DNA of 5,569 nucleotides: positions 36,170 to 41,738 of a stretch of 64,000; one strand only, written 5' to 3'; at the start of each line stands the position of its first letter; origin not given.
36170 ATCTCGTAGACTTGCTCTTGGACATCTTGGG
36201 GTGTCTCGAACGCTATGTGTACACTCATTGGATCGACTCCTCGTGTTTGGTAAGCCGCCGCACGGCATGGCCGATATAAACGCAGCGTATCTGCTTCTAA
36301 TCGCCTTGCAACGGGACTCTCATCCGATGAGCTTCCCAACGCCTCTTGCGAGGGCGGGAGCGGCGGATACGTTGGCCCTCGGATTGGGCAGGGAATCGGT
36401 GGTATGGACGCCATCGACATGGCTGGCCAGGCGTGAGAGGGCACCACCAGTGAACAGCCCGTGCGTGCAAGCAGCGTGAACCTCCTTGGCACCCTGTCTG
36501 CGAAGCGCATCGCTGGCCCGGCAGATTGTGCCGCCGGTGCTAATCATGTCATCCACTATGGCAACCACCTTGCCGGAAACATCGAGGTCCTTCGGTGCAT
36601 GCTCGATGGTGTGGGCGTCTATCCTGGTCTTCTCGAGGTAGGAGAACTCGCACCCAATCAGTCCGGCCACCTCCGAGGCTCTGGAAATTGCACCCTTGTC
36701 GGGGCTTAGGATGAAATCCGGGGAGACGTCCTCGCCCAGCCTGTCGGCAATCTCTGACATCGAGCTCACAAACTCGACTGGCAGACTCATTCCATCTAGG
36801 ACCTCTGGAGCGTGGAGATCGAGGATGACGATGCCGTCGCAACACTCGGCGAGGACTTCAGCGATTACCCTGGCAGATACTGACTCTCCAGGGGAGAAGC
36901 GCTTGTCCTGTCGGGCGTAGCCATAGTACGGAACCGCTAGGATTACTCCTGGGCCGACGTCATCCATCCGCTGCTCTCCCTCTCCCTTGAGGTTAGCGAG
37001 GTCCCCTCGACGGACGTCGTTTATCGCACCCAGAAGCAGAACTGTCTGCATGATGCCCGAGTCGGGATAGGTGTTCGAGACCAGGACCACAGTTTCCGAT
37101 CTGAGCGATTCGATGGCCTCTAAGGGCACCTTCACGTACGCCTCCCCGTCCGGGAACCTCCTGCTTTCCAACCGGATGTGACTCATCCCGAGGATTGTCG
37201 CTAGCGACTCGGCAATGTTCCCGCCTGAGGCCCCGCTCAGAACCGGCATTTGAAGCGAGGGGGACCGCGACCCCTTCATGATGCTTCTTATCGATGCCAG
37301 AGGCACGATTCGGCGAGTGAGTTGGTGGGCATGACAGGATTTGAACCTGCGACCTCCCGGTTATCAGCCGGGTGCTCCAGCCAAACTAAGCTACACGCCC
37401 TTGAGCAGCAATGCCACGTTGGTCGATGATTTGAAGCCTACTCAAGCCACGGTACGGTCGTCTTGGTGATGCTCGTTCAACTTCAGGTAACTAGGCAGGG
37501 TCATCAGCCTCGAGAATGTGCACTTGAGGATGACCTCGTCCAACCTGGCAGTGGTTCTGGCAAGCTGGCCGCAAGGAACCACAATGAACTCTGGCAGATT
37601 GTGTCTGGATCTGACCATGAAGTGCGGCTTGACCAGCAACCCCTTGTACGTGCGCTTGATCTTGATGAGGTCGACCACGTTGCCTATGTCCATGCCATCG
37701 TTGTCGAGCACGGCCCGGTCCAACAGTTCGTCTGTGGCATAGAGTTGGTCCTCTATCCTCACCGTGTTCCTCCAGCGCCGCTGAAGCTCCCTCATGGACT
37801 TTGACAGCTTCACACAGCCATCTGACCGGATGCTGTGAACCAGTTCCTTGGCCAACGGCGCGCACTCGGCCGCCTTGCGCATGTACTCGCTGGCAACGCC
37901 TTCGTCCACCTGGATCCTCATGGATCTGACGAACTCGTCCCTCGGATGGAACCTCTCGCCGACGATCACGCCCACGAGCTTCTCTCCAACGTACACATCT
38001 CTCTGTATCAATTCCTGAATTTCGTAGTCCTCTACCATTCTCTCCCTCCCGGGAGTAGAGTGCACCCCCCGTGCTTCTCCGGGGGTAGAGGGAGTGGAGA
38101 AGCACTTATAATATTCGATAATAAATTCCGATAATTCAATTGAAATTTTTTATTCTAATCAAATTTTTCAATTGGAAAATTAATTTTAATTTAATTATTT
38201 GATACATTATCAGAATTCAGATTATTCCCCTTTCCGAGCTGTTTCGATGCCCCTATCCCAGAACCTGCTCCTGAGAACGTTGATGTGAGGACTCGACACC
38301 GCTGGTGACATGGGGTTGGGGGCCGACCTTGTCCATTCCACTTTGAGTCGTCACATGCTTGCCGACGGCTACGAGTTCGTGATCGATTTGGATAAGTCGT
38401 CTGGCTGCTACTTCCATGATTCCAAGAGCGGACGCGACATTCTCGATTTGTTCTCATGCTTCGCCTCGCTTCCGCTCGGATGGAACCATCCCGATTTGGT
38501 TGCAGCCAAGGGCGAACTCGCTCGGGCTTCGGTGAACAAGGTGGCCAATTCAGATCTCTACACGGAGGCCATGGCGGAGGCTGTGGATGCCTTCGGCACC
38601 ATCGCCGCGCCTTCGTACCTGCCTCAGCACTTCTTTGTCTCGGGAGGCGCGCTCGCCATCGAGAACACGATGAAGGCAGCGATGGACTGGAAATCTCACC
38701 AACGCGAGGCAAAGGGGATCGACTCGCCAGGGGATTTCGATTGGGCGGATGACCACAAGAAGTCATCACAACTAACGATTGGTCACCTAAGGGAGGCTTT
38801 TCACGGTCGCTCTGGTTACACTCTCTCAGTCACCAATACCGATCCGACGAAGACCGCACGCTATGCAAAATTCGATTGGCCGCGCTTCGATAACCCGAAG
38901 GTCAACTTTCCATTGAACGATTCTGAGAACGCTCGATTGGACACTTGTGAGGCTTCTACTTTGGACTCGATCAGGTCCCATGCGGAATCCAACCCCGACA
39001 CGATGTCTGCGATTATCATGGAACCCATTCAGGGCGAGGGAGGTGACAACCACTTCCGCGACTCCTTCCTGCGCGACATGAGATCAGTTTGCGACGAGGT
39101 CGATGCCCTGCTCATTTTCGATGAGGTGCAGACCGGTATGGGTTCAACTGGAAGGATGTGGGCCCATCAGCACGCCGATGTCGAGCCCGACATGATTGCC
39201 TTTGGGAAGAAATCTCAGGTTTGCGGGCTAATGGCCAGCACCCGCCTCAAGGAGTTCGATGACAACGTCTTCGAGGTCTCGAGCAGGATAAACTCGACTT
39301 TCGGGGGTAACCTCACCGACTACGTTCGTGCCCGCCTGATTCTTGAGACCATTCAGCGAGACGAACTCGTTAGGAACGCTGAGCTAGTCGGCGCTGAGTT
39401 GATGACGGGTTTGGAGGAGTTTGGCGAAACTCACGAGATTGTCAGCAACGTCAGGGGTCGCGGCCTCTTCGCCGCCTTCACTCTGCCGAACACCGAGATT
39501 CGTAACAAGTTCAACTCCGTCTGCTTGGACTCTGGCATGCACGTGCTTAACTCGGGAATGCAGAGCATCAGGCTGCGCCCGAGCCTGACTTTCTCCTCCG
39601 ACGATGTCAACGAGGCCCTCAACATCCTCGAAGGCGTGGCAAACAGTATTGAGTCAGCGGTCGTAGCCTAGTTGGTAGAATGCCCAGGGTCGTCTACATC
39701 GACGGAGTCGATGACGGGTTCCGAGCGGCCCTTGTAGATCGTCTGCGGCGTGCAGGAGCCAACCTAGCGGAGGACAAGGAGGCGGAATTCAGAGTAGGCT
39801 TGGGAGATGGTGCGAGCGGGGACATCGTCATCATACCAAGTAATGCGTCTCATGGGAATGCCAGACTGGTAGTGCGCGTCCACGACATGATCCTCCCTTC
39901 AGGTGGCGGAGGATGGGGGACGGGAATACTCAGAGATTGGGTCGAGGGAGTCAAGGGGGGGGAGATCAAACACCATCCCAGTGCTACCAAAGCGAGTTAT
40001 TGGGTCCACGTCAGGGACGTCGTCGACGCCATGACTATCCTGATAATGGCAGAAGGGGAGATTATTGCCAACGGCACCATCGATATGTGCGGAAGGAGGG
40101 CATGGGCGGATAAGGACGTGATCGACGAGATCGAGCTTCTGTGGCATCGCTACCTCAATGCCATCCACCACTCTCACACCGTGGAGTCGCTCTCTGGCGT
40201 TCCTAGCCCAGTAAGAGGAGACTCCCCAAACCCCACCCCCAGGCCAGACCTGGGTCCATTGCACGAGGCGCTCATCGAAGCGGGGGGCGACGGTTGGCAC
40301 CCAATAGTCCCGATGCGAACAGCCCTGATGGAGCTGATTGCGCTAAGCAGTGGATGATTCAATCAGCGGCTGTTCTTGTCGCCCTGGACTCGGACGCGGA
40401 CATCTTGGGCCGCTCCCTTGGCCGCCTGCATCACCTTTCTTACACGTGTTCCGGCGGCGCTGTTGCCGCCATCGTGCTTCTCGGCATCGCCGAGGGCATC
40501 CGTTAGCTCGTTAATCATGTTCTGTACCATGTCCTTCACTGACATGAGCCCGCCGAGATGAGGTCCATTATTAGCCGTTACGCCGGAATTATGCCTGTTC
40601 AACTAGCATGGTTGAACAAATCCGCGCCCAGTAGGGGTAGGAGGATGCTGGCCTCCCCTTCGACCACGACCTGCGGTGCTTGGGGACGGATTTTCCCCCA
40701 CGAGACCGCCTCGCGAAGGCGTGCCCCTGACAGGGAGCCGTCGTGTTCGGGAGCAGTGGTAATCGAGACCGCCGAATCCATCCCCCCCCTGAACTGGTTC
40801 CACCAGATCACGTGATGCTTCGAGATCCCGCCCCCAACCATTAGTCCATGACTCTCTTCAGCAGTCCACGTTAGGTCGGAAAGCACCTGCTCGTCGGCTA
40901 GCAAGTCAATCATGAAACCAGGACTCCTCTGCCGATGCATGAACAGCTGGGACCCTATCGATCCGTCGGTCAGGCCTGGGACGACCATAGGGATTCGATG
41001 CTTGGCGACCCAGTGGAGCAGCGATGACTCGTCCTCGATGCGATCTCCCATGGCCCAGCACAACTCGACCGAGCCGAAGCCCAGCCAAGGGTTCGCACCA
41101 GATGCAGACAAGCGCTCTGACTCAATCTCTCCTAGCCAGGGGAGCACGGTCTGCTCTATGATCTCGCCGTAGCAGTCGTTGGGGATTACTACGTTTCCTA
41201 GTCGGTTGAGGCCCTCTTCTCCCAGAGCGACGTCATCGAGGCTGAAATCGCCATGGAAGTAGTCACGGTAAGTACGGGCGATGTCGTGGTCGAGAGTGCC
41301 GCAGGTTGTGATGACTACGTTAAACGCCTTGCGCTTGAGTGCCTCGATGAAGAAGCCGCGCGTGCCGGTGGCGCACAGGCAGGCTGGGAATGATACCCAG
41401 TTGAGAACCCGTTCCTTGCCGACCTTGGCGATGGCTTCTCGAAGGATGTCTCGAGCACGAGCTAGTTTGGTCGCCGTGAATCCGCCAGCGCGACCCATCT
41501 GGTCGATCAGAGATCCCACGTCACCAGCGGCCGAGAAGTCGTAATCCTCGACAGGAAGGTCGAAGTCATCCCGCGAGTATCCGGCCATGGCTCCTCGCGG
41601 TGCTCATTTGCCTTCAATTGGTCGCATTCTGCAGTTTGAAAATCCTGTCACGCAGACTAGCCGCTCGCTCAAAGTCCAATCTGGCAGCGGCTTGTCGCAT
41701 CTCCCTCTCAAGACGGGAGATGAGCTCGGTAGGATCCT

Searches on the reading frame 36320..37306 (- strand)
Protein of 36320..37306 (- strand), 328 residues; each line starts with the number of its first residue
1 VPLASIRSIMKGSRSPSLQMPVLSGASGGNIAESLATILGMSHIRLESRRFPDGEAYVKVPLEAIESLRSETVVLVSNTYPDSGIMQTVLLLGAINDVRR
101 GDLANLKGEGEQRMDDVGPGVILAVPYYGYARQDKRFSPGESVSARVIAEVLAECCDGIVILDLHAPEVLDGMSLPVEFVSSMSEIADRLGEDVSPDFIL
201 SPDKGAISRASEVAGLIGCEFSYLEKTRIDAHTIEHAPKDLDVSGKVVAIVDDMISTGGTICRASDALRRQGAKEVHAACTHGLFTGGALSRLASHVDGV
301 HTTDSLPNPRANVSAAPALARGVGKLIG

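Call 66: search_protein_families(library=pfam, proteins=[window:36320-37306:-], max_evalue=0.00001)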
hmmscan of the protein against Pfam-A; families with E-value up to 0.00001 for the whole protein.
window:36320-37306:- (328 aa): 3 families
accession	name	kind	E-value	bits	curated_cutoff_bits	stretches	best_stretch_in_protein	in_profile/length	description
PF00156.33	Pribosyltran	-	3.6e-17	62.6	26.3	1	193-282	27-124/158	Phosphoribosyl transferase domain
PF13793.12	Pribosyltran_N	-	2.8e-15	56.6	25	1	122-154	83-115/117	N-terminal domain of ribose phosphate pyrophosphokinase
PF14572.12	Pribosyl_synth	-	6.7e-09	36.4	27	1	242-309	80-148/184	Phosphoribosyl synthetase-associated domain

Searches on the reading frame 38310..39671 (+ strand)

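Call 66: search_protein_families(library=pfam, proteins=[window:38310-39671:+], max_evalue=0.00001)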
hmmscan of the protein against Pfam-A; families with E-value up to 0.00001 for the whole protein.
window:38310-39671:+ (453 aa): 1 family
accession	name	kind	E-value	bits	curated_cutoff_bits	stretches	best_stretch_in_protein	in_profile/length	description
PF00202.27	Aminotran_3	-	1.1e-79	268.4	30.5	1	22-441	8-400/403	Aminotransferase class-III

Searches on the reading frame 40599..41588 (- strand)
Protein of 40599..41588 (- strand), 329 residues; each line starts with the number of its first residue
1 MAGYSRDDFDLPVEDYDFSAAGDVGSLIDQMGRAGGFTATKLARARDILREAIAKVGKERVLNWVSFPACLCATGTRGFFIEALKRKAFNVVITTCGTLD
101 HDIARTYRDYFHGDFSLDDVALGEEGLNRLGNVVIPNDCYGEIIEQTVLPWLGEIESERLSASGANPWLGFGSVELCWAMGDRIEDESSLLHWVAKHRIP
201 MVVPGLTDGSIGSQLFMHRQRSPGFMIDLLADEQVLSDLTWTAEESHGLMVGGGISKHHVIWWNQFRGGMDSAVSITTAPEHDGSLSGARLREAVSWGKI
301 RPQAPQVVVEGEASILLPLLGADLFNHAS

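Call 66: search_protein_families(library=pfam, proteins=[window:40599-41588:-], max_evalue=0.00001)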
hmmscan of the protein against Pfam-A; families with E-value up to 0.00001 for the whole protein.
window:40599-41588:- (329 aa): 1 family
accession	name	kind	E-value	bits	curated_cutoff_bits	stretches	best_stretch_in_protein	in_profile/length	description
PF01916.23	DS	-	4e-88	295.9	27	1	27-322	2-286/288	Deoxyhypusine synthase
